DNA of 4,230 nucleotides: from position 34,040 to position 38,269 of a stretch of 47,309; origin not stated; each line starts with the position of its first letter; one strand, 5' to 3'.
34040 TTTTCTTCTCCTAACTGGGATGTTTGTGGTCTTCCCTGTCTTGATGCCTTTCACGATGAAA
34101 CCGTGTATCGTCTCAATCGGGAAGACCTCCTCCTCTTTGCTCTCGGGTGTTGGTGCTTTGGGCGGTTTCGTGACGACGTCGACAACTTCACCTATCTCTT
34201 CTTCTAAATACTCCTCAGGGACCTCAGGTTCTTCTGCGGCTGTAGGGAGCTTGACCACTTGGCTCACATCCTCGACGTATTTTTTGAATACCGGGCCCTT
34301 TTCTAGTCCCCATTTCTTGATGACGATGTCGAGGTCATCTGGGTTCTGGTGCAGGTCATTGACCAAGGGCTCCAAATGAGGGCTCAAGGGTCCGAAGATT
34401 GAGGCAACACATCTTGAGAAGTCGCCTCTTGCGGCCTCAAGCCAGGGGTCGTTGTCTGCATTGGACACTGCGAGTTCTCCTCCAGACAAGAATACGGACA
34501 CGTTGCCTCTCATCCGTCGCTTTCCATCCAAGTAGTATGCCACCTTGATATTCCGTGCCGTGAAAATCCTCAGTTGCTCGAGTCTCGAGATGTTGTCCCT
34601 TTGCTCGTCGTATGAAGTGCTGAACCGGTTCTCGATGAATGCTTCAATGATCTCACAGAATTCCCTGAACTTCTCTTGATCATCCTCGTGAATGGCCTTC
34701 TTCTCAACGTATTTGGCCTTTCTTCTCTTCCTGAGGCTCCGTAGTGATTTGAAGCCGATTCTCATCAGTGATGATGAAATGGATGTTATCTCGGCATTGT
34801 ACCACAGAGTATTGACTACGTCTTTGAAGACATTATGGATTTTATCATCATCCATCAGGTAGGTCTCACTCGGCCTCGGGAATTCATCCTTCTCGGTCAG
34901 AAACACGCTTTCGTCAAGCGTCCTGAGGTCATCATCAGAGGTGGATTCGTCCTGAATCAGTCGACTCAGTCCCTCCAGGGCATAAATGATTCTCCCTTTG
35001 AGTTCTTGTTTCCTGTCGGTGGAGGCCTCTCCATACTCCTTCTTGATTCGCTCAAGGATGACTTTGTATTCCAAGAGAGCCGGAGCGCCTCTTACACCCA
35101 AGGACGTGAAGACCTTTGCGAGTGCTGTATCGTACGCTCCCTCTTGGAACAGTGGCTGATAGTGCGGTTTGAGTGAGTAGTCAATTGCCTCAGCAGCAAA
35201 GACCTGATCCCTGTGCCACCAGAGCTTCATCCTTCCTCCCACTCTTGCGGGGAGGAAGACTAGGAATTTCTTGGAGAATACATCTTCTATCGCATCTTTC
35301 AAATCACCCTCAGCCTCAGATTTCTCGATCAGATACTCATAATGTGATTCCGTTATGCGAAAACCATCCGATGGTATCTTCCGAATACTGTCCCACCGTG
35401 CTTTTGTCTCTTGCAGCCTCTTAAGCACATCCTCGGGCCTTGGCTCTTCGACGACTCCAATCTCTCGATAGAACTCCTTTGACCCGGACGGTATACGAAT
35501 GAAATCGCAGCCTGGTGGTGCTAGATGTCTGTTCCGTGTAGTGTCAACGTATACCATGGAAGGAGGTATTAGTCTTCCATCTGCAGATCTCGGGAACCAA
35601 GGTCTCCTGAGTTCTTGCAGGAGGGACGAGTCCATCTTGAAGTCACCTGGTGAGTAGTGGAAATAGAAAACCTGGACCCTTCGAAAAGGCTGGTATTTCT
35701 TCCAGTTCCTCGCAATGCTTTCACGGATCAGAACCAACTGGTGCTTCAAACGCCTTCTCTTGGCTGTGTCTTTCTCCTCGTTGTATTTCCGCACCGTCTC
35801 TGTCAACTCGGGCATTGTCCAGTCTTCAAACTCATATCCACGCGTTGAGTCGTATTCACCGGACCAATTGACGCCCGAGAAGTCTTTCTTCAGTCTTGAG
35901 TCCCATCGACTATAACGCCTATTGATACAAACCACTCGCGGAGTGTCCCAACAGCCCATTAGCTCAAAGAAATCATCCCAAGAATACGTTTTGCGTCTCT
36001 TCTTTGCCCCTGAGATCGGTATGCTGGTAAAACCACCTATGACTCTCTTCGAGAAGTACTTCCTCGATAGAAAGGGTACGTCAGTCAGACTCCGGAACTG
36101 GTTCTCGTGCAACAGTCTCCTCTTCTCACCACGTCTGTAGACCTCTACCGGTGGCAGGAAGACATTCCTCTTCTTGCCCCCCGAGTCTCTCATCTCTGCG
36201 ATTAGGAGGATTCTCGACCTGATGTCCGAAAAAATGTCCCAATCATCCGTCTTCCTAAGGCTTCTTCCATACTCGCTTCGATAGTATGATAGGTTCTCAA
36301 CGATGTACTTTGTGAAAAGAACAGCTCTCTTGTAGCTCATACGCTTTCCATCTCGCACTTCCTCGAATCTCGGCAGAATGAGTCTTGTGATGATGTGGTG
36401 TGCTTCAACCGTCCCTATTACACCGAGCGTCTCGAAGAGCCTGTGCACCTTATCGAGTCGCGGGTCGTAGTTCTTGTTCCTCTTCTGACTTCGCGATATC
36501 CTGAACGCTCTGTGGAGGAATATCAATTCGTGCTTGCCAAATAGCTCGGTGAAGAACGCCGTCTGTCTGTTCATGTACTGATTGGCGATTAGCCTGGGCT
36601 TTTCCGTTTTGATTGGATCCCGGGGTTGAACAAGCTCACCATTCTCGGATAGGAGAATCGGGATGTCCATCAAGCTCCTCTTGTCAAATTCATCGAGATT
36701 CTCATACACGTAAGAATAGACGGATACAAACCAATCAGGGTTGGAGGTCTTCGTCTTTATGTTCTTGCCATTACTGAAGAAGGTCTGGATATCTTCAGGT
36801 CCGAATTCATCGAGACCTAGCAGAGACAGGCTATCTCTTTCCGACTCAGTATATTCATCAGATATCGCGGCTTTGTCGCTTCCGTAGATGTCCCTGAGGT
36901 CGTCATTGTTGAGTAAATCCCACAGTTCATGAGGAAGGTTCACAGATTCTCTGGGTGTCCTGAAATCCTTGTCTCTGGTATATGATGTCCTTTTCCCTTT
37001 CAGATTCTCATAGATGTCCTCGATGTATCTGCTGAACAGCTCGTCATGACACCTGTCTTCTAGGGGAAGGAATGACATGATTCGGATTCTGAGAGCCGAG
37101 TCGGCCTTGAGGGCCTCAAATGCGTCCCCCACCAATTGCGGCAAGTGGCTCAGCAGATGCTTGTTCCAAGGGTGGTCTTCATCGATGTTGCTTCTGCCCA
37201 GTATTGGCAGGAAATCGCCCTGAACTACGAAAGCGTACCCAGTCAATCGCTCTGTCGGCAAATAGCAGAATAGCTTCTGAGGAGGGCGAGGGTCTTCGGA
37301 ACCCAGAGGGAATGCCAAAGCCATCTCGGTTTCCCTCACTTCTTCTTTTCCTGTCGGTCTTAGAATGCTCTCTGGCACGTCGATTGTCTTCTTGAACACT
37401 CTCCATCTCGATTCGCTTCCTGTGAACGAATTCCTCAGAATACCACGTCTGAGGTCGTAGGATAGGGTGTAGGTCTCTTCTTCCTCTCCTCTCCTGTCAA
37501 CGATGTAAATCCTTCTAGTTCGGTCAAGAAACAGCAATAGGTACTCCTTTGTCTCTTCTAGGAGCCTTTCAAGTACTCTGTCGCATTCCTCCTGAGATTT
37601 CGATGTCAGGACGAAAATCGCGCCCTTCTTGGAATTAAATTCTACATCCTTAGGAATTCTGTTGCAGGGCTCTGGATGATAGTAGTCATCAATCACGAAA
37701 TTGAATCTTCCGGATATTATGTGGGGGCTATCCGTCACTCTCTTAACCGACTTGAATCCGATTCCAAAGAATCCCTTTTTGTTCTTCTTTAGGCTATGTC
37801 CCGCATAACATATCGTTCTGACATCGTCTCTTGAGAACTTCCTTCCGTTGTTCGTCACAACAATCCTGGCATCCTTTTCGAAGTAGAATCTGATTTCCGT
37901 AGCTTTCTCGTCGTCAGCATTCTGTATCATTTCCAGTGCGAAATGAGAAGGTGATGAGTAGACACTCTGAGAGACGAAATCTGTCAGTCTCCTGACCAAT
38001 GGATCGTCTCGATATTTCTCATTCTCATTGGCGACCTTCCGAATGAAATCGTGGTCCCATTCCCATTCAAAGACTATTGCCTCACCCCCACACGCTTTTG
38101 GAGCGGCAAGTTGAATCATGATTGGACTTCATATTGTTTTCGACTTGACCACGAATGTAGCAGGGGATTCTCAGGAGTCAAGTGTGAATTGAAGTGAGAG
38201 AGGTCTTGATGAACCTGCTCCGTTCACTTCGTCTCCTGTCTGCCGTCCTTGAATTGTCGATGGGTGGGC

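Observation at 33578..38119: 1513-aa sacsin-like GHKL ATPase with a DUF3883 nuclease-like C-terminus: a single-gene defence candidate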

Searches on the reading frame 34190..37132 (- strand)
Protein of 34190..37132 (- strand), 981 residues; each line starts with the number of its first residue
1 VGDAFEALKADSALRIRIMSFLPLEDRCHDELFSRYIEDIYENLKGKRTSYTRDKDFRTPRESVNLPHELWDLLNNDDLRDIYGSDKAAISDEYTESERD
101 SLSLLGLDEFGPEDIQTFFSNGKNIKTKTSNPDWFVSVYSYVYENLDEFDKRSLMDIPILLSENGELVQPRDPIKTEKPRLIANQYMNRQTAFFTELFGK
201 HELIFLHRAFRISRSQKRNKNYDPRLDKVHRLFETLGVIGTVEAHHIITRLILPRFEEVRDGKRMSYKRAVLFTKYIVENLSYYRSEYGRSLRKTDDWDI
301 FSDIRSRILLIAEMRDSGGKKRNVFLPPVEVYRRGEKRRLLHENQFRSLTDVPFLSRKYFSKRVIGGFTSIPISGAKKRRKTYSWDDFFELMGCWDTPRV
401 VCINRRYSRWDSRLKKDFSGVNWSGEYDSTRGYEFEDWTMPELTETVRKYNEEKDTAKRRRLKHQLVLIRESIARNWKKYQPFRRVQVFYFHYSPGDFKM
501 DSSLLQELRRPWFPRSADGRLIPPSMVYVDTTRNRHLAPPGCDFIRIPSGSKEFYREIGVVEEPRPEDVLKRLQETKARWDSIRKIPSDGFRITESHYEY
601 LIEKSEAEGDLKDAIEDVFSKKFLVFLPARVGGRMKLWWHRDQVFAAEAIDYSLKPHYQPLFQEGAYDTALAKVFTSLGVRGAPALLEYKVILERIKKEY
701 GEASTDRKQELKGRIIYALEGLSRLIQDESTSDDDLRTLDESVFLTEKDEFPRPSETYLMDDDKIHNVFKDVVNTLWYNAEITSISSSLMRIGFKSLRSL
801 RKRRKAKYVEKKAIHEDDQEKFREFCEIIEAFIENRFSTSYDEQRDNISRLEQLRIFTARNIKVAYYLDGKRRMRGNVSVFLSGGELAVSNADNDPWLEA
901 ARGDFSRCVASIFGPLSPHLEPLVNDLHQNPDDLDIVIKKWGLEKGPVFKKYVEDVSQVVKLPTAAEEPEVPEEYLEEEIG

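Call 51: predict_structure(alignment_id=A2)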
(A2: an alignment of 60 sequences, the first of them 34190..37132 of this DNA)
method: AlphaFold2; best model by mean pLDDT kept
length: 981 residues; sequences in the alignment: 60
mean_pLDDT: 87.7   pTM: 0.67
mean pLDDT of the five models: 87.7, 87.0, 86.1, 86.1, 85.2
residues with pLDDT >= 90: 567; 70-90: 348; 50-70: 32; < 50: 34
segments of 3 or more residues with pLDDT < 50: 950-981
pLDDT, mean of each block of 10 residues (from residue 1): 77 84 77 81 89 92 93 92 92 90 92 92 86 95 94 93 93 78 80 82 93 85 94 94 91 95 94 93 85 75 94 93 96 87 88 94 81 55 89 94 95 91 90 96 96 95 95 95 96 94 96 95 97 93 93 96 95 94 89 94 91 93 95 91 93 90 87 91 92 93 92 93 85 86 94 94 87 90 89 88 78 87 89 86 87 88 85 85 84 81 87 86 90 85 64 35 37 38 42
secondary structure, 60 per line:
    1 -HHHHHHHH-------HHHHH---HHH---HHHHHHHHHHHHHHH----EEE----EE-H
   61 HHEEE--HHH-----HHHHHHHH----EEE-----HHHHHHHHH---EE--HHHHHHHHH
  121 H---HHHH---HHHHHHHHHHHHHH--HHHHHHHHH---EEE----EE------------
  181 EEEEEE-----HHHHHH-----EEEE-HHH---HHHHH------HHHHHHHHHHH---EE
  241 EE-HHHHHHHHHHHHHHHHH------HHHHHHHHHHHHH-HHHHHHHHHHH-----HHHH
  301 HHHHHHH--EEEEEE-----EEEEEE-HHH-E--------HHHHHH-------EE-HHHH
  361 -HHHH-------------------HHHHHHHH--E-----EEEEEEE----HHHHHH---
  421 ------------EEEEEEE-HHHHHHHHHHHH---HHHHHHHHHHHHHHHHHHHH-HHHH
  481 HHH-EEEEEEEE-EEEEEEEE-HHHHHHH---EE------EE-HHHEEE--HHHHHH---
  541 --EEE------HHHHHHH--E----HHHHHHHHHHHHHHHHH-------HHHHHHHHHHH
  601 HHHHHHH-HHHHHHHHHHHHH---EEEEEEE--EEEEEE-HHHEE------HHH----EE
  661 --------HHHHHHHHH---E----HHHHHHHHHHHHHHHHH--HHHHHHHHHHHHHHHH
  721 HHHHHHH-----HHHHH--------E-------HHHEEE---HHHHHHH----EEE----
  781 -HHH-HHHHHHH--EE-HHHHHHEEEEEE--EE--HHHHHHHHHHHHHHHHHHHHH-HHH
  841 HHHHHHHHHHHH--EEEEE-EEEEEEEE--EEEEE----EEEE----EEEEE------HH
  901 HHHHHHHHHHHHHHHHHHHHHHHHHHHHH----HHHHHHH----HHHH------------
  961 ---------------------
elements in order (helices of 4 or more, strands of 3 or more residues): H2-9 H17-21 H31-45 E50-52 E63-65 H76-83 E88-90 H96-104 H112-121 H125-128 H132-145 H148-156 E160-162 E181-186 H192-197 E203-206 H214-218 H225-235 E239-242 H244-260 H267-279 H281-291 H297-307 E310-315 E321-326 H341-346 H357-360 H362-365 H385-392 E401-407 H412-417 E433-439 H441-452 H456-475 H477-483 E485-492 E494-501 H503-509 E527-529 H532-537 E543-545 H552-558 H566-582 H590-607 H609-621 E625-631 E634-639 H669-677 H686-702 H705-727 H733-737 E757-759 H763-769 E774-776 H786-792 H798-803 E804-809 H816-836 H838-852 E855-859 E861-868 E871-875 E880-883 E888-892 H899-929 H934-940 H945-948

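Call 54: fold_search(model_id=the predicted structure, library=pdb)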
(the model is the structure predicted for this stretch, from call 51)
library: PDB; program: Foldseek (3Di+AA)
matches with E <= 10: 114; with E <= 0.001: 0
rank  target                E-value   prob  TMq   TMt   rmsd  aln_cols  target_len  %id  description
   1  8qo9_B1               5.4e-01  0.06  0.08  0.09  37.3       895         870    9  Cryo-EM structure of a human spliceosomal B complex protomer (released 2024-01-24)
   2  9a0h_A1               8.2e-01  0.05  0.09  0.13  25.3       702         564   11  Integrative model of Nup116 knockout (at 37C) yeast nuclear pore complex (released 2020-08-28)
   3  5w0v_A                8.6e-01  0.05  0.09  0.09  35.9       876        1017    8  Crystal structure of full-length Kluyveromyces lactis Kap123 with histone H4 1-34 (released 2017-11-01)
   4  9a0f_A1               9.8e-01  0.05  0.09  0.13  25.3       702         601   11  Integrative model of the wild type yeast nuclear pore complex (released 2020-08-28)
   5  4a0c_A                1.2e+00  0.05  0.09  0.08  28.5       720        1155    9  Structure of the CAND1-CUL4B-RBX1 complex (released 2011-11-30)
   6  8tj5_Q                1.6e+00  0.06  0.07  0.08  15.5       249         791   13  Inner spoke ring of the yeast NPC (released 2023-10-11)
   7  6y5q_u                1.9e+00  0.03  0.10  0.10  42.5      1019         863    9  human 17S U2 snRNP (released 2020-06-17)
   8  9dfm_A                2.0e+00  0.06  0.05  0.11  20.5       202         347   10  Crystal structure of PrnB in complex with tryptamine (released 2025-04-16)
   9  7vci_R                2.4e+00  0.08  0.05  0.05  20.2       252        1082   11  Structure of Xenopus laevis NPC nuclear ring asymmetric unit (released 2022-02-02)
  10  6lsu                  2.4e+00  0.02  0.07  0.09  30.7       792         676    9  Crystal structure of Uso1-2 (released 2021-01-27)
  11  7zbw_D                2.5e+00  0.03  0.10  0.11  31.3       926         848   10  CAND1-SCF-SKP2 CAND1 rolling-2 SCF engaged (released 2023-04-19)
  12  7kzt_V                2.5e+00  0.02  0.09  0.08  34.0       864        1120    9  Structure of the human fanconi anaemia Core-UBE2T-ID-DNA complex in intermediate state (released 2021-03-10)
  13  8wqb_B                2.6e+00  0.02  0.08  0.09  23.2       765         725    9  Cryo-EM structure of CUL2-RBX1-ELOB-ELOC-FEM1B bound with the C-degron of CCDC89 (conformation 2) (released 2024-04-03)
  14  4c0o_A                2.6e+00  0.02  0.08  0.08  32.6       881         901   10  Transportin 3 in complex with phosphorylated ASF/SF2 (released 2014-01-22)
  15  6owo_A                2.7e+00  0.04  0.10  0.15  24.0       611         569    8  CRYO-EM STRUCTURE OF PHOSPHORYLATED AP-2 CORE BOUND TO NECAP (released 2019-09-11)
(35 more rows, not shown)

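Call 77: fold_search(model_id=the predicted structure, library=viral)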
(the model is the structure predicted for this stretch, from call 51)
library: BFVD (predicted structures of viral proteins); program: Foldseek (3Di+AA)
matches with E <= 10: 95; with E <= 0.001: 0
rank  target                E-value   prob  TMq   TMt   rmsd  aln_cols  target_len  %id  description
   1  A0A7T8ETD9            5.0e-01  0.05  0.05  0.12  25.2       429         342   14  (no name in the UniProt tables at hand)
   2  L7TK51                7.9e-01  0.04  0.07  0.07  26.1       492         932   10  Chaperone protein HTPG domain [Halorubrum sodomense tailed virus 2]
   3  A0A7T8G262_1          1.2e+00  0.02  0.07  0.06  29.7       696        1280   10  Replicase large subunit [Soybean thrips virga-like virus 1]
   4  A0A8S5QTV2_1          1.6e+00  0.04  0.06  0.06  25.5       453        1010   10  Nuclease [Podoviridae sp. ctKS020]
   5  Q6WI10                1.9e+00  0.02  0.05  0.07  20.4       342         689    8  RIIA [Vibrio phage KVP40 (isolate Vibrio parahaemolyticus/Japan/Matsuzaki/1991)]
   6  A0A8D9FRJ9            2.2e+00  0.02  0.07  0.06  29.4       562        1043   10  Uncharacterized protein [uncultured marine phage]
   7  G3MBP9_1              2.2e+00  0.01  0.07  0.05  54.2      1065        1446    9  Gp183 [Bacillus phage G]
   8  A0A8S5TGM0            2.3e+00  0.07  0.08  0.19  14.3       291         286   11  Uncharacterized protein [Myoviridae sp. ctIty1]
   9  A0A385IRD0            2.4e+00  0.05  0.06  0.09  24.2       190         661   12  (no name in the UniProt tables at hand)
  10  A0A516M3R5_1          2.4e+00  0.02  0.06  0.05  18.6       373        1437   11  (no name in the UniProt tables at hand)
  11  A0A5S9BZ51            2.5e+00  0.03  0.06  0.10  19.2       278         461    9  DNA topoisomerase (ATP-hydrolyzing) [Tenacibaculum phage PTm1]
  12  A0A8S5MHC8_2          2.6e+00  0.03  0.08  0.09  23.8       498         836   13  Tail tape measure protein [Myoviridae sp. ct9Ns12]
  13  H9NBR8                2.7e+00  0.03  0.06  0.08  18.6       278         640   11  (no name in the UniProt tables at hand)
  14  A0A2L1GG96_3          2.7e+00  0.01  0.05  0.05  35.1       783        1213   10  Replicase [Entoleuca hypovirus 1]
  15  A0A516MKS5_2          3.0e+00  0.03  0.07  0.07  20.1       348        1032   10  (no name in the UniProt tables at hand)
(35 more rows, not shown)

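Call 83: search_protein_representatives(protein=window:34190-37132:-)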
Query: 981 residues. Proteins with E-value up to 0.001 (for the whole library): 49; up to 1e-10: 24; up to 1e-30: 15. The best 49 are listed.
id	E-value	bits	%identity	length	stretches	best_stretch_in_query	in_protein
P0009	0.0e+00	1245.8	56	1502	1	2-979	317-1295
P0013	7.9e-62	226.0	27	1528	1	3-978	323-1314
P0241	3.0e-61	224.1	28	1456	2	3-656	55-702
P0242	4.5e-60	220.2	26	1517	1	4-922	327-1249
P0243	1.8e-55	204.9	27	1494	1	20-856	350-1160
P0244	1.2e-54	202.2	28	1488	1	7-772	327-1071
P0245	2.3e-45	171.5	28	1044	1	163-925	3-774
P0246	2.8e-44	167.9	25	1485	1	17-882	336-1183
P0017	2.2e-43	165.0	25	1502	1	9-869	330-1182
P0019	1.3e-42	162.3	26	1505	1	3-868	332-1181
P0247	5.6e-40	153.7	27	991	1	196-943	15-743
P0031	2.6e-36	141.5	27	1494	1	4-806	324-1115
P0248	1.1e-35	139.5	26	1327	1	7-882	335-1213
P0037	2.9e-33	131.4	26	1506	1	6-868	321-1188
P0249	4.2e-33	130.9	28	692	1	3-646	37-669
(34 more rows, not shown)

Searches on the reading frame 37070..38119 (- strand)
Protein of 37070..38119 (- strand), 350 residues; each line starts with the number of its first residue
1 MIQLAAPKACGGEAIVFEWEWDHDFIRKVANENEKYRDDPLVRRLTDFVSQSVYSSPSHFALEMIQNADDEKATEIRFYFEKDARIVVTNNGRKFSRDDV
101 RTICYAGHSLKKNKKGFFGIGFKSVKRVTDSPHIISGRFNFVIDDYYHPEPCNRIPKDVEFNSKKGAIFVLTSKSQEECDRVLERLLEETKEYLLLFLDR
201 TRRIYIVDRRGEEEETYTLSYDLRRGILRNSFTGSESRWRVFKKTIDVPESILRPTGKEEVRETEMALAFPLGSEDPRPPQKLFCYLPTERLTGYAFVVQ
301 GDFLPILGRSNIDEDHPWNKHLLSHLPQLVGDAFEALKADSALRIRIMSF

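Call 69: predict_structure(alignment_id=A5)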
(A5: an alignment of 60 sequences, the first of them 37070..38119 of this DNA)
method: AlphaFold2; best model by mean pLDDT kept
length: 350 residues; sequences in the alignment: 60
mean_pLDDT: 88.3   pTM: 0.87
mean pLDDT of the five models: 88.3, 87.7, 87.0, 87.1, 86.6
residues with pLDDT >= 90: 237; 70-90: 77; 50-70: 24; < 50: 12
segments of 3 or more residues with pLDDT < 50: 1-11
pLDDT, mean of each block of 10 residues (from residue 1): 37 67 97 89 84 81 92 97 96 95 75 57 83 96 90 92 96 94 92 93 98 97 96 95 96 91 95 79 90 94 90 97 97 91 79
secondary structure, 60 per line:
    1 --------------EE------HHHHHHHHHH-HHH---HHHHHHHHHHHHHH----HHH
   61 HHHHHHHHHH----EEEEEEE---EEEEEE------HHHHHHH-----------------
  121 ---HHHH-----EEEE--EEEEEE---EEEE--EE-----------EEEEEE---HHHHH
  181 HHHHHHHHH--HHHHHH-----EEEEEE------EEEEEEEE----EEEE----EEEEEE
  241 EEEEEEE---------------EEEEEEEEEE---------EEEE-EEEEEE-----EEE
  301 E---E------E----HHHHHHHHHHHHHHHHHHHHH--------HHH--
elements in order: H23-32 H40-53 H58-70 E75-81 E85-90 H97-103 H124-127 E133-136 E139-144 E148-151 E167-172 H176-189 H192-197 E203-208 E215-222 E227-230 E235-247 E263-272 E282-285 E287-292 E298-301 H317-337

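Call 72: fold_search(model_id=the predicted structure, library=pdb)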
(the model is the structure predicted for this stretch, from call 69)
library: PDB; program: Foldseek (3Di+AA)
matches with E <= 10: 1196; with E <= 0.001: 360
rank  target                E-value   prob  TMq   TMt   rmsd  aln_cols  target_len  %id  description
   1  6xlc_A                3.9e-11  1.00  0.52  0.33   6.3       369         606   14  Full-length Hsc82 bound to AMPPNP (released 2021-06-30)
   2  7kcl_B                1.4e-10  1.00  0.49  0.31  16.2       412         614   15  Full-length human mitochondrial Hsp90 (TRAP1) in complex with SdhB in the presence of AMP-PNP (released 2021-10-13)
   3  6xlf_A                1.7e-10  1.00  0.51  0.32   6.7       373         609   16  Full-length Hsc82 in complex with Aha1 in the presence of AMP-PNP (released 2021-06-30)
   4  8eob_A                1.9e-10  1.00  0.51  0.32   6.5       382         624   14  Cryo-EM structure of human HSP90B in the closed state (released 2023-01-25)
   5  5tvw_A                2.9e-10  1.00  0.48  0.32  16.5       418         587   14  Crystal structure of mitochondrial Hsp90 (TRAP1) with ATP in absence of Mg, hemi-hydrolyzed (released 2018-03-14)
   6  6xlg_A                3.1e-10  1.00  0.50  0.31   7.1       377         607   14  Full-length Hsc82 in complex with two Aha1 CTD in the presence of ATPgammaS (released 2021-06-30)
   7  5hph_B                3.1e-10  1.00  0.46  0.36  16.7       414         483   14  Structure of TRAP1 fragment (released 2016-08-10)
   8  8ffv_B                4.2e-10  1.00  0.52  0.31   7.0       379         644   14  Cryo-EM structure of the GR-Hsp90-FKBP52 complex (released 2023-11-01)
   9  3zkd_F                4.5e-10  1.00  0.52  0.49   7.7       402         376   12  CRYSTAL STRUCTURE OF THE ATPASE REGION OF Mycobacterium tuberculosis GyrB WITH AMPPNP (released 2013-09-18)
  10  5v46_A                7.3e-10  1.00  0.41  0.55   6.4       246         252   21  Crystal structure of the I113M, F270M, K291M, L308M mutant of SR1 domain of human sacsin (released 2017-05-24)
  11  2cg9_A                7.7e-10  1.00  0.52  0.33   7.4       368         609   15  Crystal structure of an Hsp90-Sba1 closed chaperone complex (released 2006-04-12)
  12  5v44_C                8.7e-10  1.00  0.42  0.58   3.9       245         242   21  Crystal structure of the SR1 domain of human sacsin (released 2017-05-24)
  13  8ffw_B                8.7e-10  1.00  0.50  0.31   8.5       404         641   14  Cryo-EM structure of the GR-Hsp90-FKBP51 complex (released 2023-11-01)
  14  7zr0_B                8.7e-10  1.00  0.47  0.29   7.2       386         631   14  CryoEM structure of HSP90-CDC37-BRAF(V600E) complex. (released 2022-12-14)
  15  7zub_A                9.3e-10  1.00  0.51  0.32   8.0       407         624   13  Cryo-EM structure of the indirubin-bound Hsp90-XAP2-AHR complex (released 2022-11-23)
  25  3h4l_A                1.5e-09  1.00  0.48  0.50   6.7       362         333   10  Crystal Structure of N terminal domain of a DNA repair protein (released 2010-03-02)
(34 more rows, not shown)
